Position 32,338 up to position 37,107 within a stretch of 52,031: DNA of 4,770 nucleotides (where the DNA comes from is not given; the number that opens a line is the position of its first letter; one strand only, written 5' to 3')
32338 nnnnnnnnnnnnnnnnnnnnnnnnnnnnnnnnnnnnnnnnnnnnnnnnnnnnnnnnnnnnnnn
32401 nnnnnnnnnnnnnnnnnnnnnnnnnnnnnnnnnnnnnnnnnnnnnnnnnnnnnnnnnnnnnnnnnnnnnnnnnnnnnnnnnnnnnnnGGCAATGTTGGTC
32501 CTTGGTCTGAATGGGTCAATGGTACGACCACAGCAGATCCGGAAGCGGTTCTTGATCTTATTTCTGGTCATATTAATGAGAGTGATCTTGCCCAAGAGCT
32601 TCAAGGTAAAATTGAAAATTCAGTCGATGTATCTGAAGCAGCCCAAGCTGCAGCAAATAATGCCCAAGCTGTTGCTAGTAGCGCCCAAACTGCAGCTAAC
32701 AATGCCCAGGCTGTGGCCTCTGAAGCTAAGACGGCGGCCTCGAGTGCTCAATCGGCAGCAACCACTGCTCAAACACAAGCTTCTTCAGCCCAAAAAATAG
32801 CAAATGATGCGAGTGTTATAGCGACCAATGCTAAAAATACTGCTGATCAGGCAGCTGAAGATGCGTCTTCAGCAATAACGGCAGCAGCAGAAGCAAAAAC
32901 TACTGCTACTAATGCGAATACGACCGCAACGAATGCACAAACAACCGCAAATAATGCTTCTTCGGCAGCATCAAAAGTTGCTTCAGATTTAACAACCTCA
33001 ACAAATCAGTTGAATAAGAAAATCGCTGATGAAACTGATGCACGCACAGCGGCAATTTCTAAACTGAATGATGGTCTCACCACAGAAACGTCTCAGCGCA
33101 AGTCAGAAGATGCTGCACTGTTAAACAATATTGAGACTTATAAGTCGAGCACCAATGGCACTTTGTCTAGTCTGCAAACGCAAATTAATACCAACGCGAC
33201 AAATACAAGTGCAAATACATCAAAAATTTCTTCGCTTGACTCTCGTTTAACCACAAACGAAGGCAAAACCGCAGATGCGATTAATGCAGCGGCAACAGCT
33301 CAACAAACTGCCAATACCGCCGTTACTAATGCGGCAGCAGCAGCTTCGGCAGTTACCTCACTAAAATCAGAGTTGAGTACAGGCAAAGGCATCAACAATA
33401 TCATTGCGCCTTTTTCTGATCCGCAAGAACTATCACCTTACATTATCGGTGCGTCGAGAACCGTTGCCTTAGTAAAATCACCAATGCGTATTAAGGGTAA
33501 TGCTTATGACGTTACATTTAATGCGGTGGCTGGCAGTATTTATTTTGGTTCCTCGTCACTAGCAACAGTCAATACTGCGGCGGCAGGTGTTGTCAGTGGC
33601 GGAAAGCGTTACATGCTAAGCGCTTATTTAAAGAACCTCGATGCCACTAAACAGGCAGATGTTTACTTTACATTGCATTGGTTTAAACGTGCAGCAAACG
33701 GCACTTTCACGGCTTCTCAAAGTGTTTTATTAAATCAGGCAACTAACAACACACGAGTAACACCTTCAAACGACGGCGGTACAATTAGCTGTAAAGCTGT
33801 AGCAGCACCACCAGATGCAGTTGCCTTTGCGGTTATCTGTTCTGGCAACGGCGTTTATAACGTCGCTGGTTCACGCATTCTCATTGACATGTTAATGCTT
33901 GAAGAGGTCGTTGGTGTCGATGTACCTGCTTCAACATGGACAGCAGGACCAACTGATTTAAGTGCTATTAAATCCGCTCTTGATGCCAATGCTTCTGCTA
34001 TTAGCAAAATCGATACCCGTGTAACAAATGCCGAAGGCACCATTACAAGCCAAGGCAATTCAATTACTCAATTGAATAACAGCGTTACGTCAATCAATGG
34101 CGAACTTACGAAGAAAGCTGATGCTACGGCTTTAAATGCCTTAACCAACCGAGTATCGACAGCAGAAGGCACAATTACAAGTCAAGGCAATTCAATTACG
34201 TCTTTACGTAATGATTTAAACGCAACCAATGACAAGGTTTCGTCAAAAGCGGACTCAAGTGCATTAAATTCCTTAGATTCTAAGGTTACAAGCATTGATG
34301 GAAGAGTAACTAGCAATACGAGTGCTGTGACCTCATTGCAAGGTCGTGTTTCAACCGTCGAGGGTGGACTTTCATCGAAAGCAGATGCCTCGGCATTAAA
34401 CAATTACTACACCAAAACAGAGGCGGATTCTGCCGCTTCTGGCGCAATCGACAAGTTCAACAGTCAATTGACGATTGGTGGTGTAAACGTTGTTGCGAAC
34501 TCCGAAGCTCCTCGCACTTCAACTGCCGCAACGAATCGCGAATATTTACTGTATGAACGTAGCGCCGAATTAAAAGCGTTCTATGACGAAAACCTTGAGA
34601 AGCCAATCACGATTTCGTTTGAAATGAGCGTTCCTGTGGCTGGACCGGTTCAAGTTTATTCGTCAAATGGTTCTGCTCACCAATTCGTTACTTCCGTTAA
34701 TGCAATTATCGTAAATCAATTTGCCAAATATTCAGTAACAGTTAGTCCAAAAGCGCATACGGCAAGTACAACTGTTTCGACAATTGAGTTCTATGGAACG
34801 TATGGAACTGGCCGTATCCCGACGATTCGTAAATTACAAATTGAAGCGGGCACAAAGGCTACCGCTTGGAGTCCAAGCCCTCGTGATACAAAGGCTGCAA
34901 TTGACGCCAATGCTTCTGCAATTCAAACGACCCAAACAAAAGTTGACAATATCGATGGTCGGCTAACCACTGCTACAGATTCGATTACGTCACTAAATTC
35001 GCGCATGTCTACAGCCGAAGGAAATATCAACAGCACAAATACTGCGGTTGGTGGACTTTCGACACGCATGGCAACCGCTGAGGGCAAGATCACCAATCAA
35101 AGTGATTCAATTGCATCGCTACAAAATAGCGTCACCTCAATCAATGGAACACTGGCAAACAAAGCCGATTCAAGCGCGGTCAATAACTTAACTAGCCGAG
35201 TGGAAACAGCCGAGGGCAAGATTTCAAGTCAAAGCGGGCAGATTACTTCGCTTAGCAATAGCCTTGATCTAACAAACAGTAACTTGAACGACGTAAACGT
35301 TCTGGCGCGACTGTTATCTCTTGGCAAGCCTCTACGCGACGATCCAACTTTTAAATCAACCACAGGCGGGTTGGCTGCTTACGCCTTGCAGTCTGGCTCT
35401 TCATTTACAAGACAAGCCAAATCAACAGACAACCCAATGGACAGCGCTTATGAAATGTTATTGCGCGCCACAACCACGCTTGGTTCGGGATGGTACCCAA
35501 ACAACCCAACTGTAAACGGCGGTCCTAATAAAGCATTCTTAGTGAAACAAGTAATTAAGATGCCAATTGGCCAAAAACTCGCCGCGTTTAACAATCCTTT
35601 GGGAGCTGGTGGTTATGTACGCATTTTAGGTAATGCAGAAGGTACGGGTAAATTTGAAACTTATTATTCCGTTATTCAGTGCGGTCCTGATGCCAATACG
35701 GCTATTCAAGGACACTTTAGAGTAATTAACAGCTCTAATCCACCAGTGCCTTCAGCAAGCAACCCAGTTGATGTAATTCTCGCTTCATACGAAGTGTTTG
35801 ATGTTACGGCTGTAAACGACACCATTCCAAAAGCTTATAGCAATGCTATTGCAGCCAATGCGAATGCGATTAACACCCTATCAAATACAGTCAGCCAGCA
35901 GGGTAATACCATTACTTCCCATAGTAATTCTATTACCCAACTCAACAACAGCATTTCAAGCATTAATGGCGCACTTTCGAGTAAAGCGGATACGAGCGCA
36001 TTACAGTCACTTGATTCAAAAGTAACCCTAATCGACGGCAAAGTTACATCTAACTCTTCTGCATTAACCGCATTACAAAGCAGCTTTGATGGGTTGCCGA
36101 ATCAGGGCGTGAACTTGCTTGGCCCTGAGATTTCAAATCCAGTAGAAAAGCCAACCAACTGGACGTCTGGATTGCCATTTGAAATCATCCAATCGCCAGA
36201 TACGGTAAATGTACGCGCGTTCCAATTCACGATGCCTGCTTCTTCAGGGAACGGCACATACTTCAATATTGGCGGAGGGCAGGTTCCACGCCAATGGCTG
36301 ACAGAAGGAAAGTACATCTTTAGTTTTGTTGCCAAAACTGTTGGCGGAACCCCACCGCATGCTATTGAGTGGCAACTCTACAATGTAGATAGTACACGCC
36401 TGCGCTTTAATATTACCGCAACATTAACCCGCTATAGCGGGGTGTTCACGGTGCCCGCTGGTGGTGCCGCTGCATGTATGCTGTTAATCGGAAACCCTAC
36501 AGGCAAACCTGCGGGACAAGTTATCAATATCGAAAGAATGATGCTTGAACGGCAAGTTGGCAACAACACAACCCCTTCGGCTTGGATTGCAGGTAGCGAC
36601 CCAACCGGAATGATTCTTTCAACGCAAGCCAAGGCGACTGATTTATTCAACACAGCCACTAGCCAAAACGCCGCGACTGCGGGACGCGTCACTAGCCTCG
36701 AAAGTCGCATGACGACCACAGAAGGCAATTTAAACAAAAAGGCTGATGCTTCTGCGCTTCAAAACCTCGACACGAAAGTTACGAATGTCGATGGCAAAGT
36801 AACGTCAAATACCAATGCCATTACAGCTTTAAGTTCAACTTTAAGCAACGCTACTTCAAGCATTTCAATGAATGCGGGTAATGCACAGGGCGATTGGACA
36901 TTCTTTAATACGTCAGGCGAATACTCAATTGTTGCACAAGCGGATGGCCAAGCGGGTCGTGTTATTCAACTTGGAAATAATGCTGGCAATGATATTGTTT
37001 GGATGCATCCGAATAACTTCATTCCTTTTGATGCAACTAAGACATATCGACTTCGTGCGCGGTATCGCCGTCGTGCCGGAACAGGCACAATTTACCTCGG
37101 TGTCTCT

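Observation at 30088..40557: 3,489-aa J-like central fibre built from about eight tandem beta-modules separated by a conserved 35-aa coiled-coil repeat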

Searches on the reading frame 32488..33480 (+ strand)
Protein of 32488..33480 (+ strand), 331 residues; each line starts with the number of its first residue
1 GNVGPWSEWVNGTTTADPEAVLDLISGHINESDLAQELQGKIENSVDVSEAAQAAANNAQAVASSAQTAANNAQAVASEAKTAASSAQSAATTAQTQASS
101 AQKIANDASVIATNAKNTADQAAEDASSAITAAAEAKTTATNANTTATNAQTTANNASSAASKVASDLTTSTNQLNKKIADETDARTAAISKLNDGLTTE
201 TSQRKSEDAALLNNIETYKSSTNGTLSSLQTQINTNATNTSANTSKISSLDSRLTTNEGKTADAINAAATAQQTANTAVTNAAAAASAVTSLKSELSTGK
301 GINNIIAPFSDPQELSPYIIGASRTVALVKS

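Call 77: search_solved_structures(query=window:32488-33480:+, max_evalue=0.01, show_alignments=2)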
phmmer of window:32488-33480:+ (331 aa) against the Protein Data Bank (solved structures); distinct sequences matched with E-value up to 0.01: 0.

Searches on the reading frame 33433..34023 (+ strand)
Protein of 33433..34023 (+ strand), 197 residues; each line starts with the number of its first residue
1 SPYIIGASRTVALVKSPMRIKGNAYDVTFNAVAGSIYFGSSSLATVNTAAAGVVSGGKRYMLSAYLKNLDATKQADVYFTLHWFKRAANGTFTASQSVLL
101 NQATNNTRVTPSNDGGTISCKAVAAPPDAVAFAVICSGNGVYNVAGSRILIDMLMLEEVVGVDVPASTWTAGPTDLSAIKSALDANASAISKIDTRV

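Call 21: search_protein_families(library=pfam, proteins=[window:33433-34023:+], max_evalue=10)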
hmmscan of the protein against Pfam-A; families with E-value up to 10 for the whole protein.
window:33433-34023:+ (197 aa): 0 families

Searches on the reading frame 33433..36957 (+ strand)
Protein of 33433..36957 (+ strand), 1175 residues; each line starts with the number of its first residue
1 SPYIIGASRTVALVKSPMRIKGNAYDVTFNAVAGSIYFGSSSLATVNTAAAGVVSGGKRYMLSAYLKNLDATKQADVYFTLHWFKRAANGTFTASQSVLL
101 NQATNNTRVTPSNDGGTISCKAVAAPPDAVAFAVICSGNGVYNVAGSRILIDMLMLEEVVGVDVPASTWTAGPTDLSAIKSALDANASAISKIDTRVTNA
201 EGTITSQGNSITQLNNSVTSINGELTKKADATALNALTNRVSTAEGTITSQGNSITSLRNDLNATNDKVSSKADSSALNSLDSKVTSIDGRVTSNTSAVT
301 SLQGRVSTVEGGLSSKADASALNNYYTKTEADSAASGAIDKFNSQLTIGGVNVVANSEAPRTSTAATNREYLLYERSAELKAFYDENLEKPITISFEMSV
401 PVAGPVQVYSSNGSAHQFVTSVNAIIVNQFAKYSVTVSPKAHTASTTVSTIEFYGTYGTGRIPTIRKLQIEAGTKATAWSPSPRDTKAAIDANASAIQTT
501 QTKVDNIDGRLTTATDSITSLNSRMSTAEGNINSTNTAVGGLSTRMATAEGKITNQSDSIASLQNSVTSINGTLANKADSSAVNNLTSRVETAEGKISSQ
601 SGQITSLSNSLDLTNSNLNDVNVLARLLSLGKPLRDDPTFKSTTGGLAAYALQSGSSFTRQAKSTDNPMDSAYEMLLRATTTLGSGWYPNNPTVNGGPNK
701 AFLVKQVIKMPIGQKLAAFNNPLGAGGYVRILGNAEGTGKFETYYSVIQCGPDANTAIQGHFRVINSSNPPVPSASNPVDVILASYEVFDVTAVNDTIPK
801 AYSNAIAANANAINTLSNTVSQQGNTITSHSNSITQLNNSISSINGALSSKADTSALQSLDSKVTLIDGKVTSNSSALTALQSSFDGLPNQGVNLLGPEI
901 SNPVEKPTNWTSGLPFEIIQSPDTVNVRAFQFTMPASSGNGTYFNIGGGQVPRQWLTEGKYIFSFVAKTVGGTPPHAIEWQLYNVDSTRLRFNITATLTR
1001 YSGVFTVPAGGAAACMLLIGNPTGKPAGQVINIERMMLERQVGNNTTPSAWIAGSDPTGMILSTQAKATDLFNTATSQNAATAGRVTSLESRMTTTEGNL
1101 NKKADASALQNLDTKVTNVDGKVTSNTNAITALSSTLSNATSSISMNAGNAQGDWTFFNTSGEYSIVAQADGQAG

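Call 17: find_homologous_proteins(query=window:33433-36957:+, max_evalue=0.00001)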
Query window:33433-36957:+ (1175 aa): 671 proteins with E <= 0.00001 among 8000 candidates; the best 120 are listed.
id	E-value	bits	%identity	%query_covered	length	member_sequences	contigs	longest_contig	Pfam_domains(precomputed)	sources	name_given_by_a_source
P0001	0.0e+0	2030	92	86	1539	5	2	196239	PF01519.23,PF10805.15,PF23991.2,PF16516.11,PF04102.18,PF08702.16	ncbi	ncbi:beta strand repeat-containing protein, partial [Acinetobacter baumannii]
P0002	0.0e+0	1922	89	79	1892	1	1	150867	PF10805.15,PF04102.18,PF05531.18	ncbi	ncbi:TPA: phage tail protein, partial [Acinetobacter baumannii]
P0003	0.0e+0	1872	92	78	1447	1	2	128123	PF10805.15,PF23991.2,PF04102.18,PF08702.16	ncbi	ncbi:TPA: hypothetical protein ACIF4O_001933, partial [Acinetobacter baumannii]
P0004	0.0e+0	1869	92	78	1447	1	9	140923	PF10805.15,PF23991.2,PF04102.18,PF08702.16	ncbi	ncbi:TPA: hypothetical protein ACIF1I_001882, partial [Acinetobacter baumannii]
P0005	0.0e+0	1854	92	77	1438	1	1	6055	PF10805.15,PF23991.2,PF04102.18,PF08702.16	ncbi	ncbi:TPA: hypothetical protein ACIF2H_003613, partial [Acinetobacter baumannii]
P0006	0.0e+0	1813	72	83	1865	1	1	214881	PF01519.23,PF15619.12,PF10805.15,PF23991.2,PF16516.11,PF04102.18,PF08702.16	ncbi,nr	ncbi:phage tail protein, partial [Acinetobacter baumannii]|nr:phage tail protein [Acinetobacter baum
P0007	0.0e+0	1810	72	83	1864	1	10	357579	PF01519.23,PF15619.12,PF10805.15,PF23991.2,PF16516.11,PF04102.18,PF08702.16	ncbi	ncbi:phage tail protein, partial [Acinetobacter baumannii]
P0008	0.0e+0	1799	82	52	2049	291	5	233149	PF24801.2,PF15619.12,PF10805.15,PF13550.14,PF16516.11,PF04102.18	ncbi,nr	ncbi:phage tail protein, partial [Acinetobacter baumannii]|nr:phage tail protein [Acinetobacter baum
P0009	0.0e+0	1727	72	83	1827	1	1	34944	PF01519.23,PF15619.12,PF10805.15,PF23991.2,PF16516.11,PF04102.18,PF08702.16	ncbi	ncbi:beta strand repeat-containing protein [Acinetobacter baumannii]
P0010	0.0e+0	1709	72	83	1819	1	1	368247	PF01519.23,PF15619.12,PF10805.15,PF23991.2,PF16516.11,PF04102.18,PF08702.16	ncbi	ncbi:beta strand repeat-containing protein, partial [Acinetobacter baumannii]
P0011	0.0e+0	1702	73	86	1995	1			PF25526.2,PF15619.12,PF10805.15,PF23991.2,PF16516.11,PF04102.18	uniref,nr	uniref:DUF1983 domain-containing protein n=1 Tax=Acinetobacter baumannii TaxID=470 RepID=A0A4V0P7J2_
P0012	0.0e+0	1626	72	83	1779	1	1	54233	PF01519.23,PF15619.12,PF10805.15,PF23991.2,PF16516.11,PF04102.18,PF08702.16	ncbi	ncbi:beta strand repeat-containing protein, partial [Acinetobacter baumannii]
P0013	0.0e+0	1620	72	83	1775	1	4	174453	PF01519.23,PF15619.12,PF10805.15,PF23991.2,PF16516.11,PF04102.18,PF08702.16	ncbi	ncbi:beta strand repeat-containing protein, partial [Acinetobacter baumannii]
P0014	0.0e+0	1595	72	83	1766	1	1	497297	PF01519.23,PF15619.12,PF10805.15,PF23991.2,PF16516.11,PF04102.18,PF08702.16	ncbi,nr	ncbi:beta strand repeat-containing protein, partial [Acinetobacter baumannii]|nr:phage tail protein 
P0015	0.0e+0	1589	72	84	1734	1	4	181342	PF01519.23,PF25526.2,PF15619.12,PF10805.15,PF23991.2,PF16516.11,PF04102.18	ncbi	-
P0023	0.0e+0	1508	63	74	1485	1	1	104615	PF10805.15,PF23991.2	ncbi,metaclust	ncbi:carbohydrate binding -containing domain protein, partial [Acinetobacter baumannii 26016_6]|meta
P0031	0.0e+0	1422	70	83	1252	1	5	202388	PF01519.23,PF10805.15,PF23991.2,PF16516.11,PF04102.18,PF28019.1,PF08702.16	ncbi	ncbi:TipJ family phage tail tip protein, partial [Acinetobacter baumannii]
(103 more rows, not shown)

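Call 19: search_protein_families(library=pfam, proteins=[P0023, P0011, P0031, P0001], max_evalue=0.01)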
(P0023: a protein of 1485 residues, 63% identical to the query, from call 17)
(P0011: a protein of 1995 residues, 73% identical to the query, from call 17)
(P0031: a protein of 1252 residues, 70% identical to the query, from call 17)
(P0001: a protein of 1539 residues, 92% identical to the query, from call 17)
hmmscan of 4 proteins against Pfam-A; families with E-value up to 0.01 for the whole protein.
P0023 (1485 aa): 10 families
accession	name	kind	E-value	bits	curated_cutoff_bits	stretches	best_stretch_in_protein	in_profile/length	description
PF23991.1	DUF7310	-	1.9e-09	38.3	40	0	223-262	26-65/83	Coiled-coil region of unknown function (DUF7310)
PF16378.10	DUF4988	-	3.3e-06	27.4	30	0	968-1034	3-66/183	Domain of unknown function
PF07889.17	DUF1664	-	3.2e-05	24.4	34.6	0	477-550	51-119/124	Protein of unknown function (DUF1664)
PF14712.11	Snapin_Pallidin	-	0.00027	21.8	29.6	0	225-257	53-85/89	Snapin/Pallidin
PF04985.20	Phage_tube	-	0.00029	21.1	22.4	0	240-307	93-159/165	Phage tail tube protein FII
PF04102.17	SlyX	-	0.00065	20.7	30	0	760-796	13-49/67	SlyX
PF08702.15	Fib_alpha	-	0.0018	18.9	29.9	0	448-524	37-117/143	Fibrinogen alpha/beta chain family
PF13334.11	DUF4094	-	0.0026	18.6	24.5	0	228-266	49-86/90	Domain of unknown function (DUF4094)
PF15619.11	Lebercilin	-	0.0035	17.4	34.3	0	468-569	54-154/193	Ciliary protein causing Leber congenital amaurosis disease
PF05531.17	NPV_P10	-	0.0043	18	29.8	0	944-974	28-62/75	Nucleopolyhedrovirus P10 protein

P0011 (1995 aa): 12 families
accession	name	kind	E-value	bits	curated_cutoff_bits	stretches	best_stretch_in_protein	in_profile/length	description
PF04102.17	SlyX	-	3.7e-11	43.9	30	0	678-718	16-56/67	SlyX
PF16516.10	CC2-LZ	-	2.5e-10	41.1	35.3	0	444-492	9-57/100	Leucine zipper of domain CC2 of NEMO, NF-kappa-B essential modulator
PF23991.1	DUF7310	-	1.1e-08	35.9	40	0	107-178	3-64/83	Coiled-coil region of unknown function (DUF7310)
PF15619.11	Lebercilin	-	5.1e-08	33.1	34.3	0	385-486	54-154/193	Ciliary protein causing Leber congenital amaurosis disease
PF25526.1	LIP-1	-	7.9e-08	32.4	34.1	0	908-990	96-179/250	Liprin-alpha-like coiled coil domain 2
PF05689.17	InvE_AD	-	0.00016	22.6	32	0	859-928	7-80/136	Adhesion domain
PF01519.22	DUF16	-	0.00022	22.1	40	0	81-159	24-98/104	Protein of unknown function DUF16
PF05911.16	FPP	-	0.0003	19.6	40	0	373-489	690-802/871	Filament-like plant protein, long coiled-coil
PF08702.15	Fib_alpha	-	0.0013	19.4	29.9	0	365-441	37-117/143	Fibrinogen alpha/beta chain family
PF07889.17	DUF1664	-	0.0025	18.3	34.6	0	410-467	64-119/124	Protein of unknown function (DUF1664)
PF19220.6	Rod_CreS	-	0.0032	17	100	0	389-479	11-99/359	Crescentin, rod domain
PF02050.21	FliJ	-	0.0094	16.6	28.4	0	361-442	3-82/123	Flagellar FliJ protein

P0031 (1252 aa): 10 families
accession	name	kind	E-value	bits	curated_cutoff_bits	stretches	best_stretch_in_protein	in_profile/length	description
PF04102.17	SlyX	-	8.2e-09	36.4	30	0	658-698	16-56/67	SlyX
PF16516.10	CC2-LZ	-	2.9e-08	34.5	35.3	0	424-472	9-57/100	Leucine zipper of domain CC2 of NEMO, NF-kappa-B essential modulator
PF01519.22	DUF16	-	1.2e-07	32.6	40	0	61-139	24-98/104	Protein of unknown function DUF16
PF08702.15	Fib_alpha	-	4.1e-07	30.7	29.9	0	345-421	37-117/143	Fibrinogen alpha/beta chain family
PF15619.11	Lebercilin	-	7e-06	26.2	34.3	0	365-466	54-154/193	Ciliary protein causing Leber congenital amaurosis disease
PF23991.1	DUF7310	-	7.3e-06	26.8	40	0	87-158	3-64/83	Coiled-coil region of unknown function (DUF7310)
PF05531.17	NPV_P10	-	0.00014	22.7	29.8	0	101-160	4-64/75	Nucleopolyhedrovirus P10 protein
PF02050.21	FliJ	-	0.0012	19.5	28.4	0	341-422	3-82/123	Flagellar FliJ protein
PF07889.17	DUF1664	-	0.0026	18.2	34.6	0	373-447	50-119/124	Protein of unknown function (DUF1664)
PF22281.1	DUF6959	-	0.0076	16.9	27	0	99-148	31-80/88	Family of unknown function (DUF6959)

P0001 (1539 aa): 10 families
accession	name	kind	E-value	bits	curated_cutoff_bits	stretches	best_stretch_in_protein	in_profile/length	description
PF04102.17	SlyX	-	2.7e-11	44.4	30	0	646-689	13-56/67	SlyX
PF08702.15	Fib_alpha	-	4.9e-08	33.7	29.9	0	334-410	37-117/143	Fibrinogen alpha/beta chain family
PF01519.22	DUF16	-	1e-06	29.6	40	0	50-128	24-98/104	Protein of unknown function DUF16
PF16516.10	CC2-LZ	-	3.7e-06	27.7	35.3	0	413-461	9-57/100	Leucine zipper of domain CC2 of NEMO, NF-kappa-B essential modulator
PF23991.1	DUF7310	-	4.3e-06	27.5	40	0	76-147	3-64/83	Coiled-coil region of unknown function (DUF7310)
PF15619.11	Lebercilin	-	3e-05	24.1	34.3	0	354-455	54-154/193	Ciliary protein causing Leber congenital amaurosis disease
PF10805.13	DUF2730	-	0.00054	20.5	24.9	0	922-973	40-91/102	Protein of unknown function (DUF2730)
PF05531.17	NPV_P10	-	0.00069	20.5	29.8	0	370-412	21-66/75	Nucleopolyhedrovirus P10 protein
PF07889.17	DUF1664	-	0.00083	19.8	34.6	0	363-436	51-119/124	Protein of unknown function (DUF1664)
PF02050.21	FliJ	-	0.0053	17.4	28.4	0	381-456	5-83/123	Flagellar FliJ protein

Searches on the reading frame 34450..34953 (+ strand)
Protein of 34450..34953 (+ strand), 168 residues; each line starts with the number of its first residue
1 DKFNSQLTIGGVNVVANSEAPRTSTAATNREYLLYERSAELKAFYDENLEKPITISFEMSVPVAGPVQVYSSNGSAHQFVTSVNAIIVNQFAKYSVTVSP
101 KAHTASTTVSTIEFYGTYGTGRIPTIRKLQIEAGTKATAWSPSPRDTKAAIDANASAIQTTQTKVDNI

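Call 21: search_protein_families(library=pfam, proteins=[window:34450-34953:+], max_evalue=10)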
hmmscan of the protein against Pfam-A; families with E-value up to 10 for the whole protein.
window:34450-34953:+ (168 aa): 0 families

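Call 73: predict_structure(alignment_id=A4)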
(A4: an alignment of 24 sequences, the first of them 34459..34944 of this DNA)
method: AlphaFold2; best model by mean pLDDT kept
length: 162 residues; sequences in the alignment: 24
mean_pLDDT: 93.9   pTM: 0.86
mean pLDDT of the five models: 93.9, 93.4, 93.3, 92.8, 92.3
residues with pLDDT >= 90: 141; 70-90: 13; 50-70: 8; < 50: 0
segments of 3 or more residues with pLDDT < 50: none
pLDDT, mean of each block of 10 residues (from residue 1): 68 97 96 98 98 98 97 98 98 98 95 97 98 96 93 82 67
secondary structure, 60 per line:
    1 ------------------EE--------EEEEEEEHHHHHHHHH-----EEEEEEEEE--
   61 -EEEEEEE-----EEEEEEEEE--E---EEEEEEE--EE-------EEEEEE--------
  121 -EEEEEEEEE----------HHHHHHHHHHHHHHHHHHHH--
elements in order: E29-35 H36-44 E50-58 E62-68 E74-82 E89-95 E107-112 E122-130 H141-160

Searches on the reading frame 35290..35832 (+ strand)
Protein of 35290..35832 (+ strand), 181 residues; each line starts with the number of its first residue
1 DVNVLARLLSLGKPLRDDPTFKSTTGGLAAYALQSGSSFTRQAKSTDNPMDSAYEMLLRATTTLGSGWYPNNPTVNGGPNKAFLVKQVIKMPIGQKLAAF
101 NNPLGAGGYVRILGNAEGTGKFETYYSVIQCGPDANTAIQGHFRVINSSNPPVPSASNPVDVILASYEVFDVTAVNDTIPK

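Call 21: search_protein_families(library=pfam, proteins=[window:35290-35832:+], max_evalue=10)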
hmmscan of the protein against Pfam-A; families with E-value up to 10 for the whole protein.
window:35290-35832:+ (181 aa): 0 families
